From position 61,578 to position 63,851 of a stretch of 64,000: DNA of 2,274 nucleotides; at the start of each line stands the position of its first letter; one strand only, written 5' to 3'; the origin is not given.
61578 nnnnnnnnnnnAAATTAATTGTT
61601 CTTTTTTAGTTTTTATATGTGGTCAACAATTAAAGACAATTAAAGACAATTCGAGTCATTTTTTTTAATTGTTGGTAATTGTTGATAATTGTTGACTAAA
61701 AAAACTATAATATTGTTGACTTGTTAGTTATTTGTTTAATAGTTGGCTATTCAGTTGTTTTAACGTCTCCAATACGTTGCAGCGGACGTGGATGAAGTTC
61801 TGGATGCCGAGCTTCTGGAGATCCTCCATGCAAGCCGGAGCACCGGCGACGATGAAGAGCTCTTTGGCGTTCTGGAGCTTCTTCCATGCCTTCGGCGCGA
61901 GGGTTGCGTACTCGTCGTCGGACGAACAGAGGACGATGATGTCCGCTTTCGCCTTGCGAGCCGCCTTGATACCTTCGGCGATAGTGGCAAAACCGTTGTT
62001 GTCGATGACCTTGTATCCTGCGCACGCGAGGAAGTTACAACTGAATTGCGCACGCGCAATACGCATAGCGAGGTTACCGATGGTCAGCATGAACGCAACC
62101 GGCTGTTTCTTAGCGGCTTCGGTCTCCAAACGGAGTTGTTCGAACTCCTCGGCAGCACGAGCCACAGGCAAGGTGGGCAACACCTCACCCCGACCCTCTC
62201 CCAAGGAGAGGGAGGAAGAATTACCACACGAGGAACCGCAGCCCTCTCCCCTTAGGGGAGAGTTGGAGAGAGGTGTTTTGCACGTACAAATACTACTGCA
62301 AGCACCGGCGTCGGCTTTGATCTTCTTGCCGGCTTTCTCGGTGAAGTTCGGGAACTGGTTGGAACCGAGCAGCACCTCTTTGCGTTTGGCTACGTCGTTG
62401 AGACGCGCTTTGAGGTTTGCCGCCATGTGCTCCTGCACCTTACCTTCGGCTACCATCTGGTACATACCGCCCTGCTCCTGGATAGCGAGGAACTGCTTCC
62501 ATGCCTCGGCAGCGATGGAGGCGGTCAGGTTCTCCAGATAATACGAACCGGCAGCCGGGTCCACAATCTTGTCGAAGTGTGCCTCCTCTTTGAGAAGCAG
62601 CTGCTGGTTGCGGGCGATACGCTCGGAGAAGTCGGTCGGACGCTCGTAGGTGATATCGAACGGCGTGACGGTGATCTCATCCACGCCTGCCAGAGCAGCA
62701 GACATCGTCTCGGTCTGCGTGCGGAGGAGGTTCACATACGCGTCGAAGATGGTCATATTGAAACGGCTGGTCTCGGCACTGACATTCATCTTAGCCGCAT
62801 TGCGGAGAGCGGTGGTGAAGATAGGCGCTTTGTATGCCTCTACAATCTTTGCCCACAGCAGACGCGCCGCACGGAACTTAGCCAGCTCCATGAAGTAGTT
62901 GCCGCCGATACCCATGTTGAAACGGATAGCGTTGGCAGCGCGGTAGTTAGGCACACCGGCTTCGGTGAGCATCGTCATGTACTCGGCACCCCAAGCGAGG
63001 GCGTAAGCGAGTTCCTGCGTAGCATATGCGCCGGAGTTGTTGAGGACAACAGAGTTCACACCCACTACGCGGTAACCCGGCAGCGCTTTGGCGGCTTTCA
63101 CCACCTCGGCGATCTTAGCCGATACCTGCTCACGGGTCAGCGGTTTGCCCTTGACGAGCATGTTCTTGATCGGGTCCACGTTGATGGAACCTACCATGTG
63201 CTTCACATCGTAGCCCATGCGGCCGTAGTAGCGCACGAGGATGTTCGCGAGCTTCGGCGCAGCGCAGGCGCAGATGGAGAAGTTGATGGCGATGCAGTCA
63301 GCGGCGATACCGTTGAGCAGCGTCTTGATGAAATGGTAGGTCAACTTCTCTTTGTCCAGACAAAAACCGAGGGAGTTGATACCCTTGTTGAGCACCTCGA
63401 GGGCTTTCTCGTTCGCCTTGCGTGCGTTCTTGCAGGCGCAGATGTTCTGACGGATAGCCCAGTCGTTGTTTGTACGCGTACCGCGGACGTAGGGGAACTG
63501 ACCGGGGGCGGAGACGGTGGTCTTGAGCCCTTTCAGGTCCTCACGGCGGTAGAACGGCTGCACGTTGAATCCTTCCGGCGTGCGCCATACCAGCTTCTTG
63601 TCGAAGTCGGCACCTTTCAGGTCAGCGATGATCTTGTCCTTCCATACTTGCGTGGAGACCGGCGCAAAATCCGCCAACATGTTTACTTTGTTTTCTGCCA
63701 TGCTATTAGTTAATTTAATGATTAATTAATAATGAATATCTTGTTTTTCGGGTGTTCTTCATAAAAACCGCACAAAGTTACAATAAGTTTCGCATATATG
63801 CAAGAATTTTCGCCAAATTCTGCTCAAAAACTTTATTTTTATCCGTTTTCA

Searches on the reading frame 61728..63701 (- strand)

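Call 87: search_protein_families(library=pfam, proteins=[window:61728-63701:-], max_evalue=0.0001)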
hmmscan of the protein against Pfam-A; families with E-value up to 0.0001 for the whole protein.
window:61728-63701:- (657 aa): 1 family
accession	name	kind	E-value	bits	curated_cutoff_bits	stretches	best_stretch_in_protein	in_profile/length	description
PF01642.28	MM_CoA_mutase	-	6.7e-135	451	22.1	1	40-565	1-503/512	Methylmalonyl-CoA mutase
